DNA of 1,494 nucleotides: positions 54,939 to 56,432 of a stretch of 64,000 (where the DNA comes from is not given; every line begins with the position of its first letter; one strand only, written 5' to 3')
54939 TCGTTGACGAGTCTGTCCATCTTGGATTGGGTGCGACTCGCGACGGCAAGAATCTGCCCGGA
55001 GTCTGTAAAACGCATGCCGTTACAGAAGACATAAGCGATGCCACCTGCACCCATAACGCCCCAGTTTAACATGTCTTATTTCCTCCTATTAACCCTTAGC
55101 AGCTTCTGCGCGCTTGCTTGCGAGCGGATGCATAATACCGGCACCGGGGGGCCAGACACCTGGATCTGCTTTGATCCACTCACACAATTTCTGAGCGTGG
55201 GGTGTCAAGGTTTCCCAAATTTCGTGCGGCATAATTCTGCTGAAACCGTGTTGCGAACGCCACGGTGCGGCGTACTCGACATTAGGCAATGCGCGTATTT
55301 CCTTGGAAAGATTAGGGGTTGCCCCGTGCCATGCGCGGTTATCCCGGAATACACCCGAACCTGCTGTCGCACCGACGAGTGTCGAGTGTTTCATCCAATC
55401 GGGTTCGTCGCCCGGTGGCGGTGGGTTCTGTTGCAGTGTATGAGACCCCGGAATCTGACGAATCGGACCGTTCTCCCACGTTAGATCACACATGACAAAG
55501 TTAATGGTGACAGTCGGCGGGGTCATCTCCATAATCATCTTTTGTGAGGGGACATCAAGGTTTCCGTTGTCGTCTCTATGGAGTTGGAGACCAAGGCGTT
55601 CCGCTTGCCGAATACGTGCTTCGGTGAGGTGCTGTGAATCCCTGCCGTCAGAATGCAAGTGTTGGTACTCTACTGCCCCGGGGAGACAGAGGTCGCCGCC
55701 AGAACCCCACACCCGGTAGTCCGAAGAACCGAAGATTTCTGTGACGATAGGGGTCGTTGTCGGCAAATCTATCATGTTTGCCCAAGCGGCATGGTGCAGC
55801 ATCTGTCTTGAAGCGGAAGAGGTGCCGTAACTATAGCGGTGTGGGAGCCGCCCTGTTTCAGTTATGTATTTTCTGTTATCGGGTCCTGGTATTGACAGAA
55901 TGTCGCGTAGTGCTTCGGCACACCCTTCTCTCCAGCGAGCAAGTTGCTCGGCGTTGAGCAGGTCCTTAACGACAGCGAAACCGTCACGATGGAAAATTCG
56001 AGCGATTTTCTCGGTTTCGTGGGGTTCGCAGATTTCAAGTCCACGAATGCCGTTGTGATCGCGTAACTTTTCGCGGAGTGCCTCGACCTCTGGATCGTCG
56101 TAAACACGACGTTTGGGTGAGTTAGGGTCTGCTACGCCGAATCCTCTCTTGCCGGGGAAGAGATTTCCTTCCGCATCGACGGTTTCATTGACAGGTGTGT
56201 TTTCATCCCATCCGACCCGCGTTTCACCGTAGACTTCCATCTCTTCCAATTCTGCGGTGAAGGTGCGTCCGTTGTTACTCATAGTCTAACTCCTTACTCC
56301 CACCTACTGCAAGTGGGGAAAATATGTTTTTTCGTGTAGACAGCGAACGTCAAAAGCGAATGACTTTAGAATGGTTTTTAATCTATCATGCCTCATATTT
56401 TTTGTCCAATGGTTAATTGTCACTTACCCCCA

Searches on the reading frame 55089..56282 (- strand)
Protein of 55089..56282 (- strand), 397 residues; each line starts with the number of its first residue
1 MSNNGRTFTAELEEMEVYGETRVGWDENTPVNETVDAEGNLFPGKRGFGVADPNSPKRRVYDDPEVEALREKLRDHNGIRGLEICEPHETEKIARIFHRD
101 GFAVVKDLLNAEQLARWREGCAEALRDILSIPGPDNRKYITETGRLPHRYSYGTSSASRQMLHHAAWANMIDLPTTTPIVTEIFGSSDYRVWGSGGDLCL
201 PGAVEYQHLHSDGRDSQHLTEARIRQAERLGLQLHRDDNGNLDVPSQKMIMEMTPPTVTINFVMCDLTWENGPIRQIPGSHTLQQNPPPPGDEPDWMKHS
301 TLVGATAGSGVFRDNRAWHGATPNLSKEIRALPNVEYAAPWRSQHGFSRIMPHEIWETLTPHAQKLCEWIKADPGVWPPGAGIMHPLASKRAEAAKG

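Call 15: search_protein_families(library=pfam, proteins=[window:55089-56282:-], max_evalue=0.001)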
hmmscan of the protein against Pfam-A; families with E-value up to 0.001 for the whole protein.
window:55089-56282:- (397 aa): 1 family
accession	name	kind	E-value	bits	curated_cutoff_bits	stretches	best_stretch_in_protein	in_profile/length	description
PF05721.19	PhyH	-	1.6e-15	58.4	22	1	97-330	1-211/213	Phytanoyl-CoA dioxygenase (PhyH)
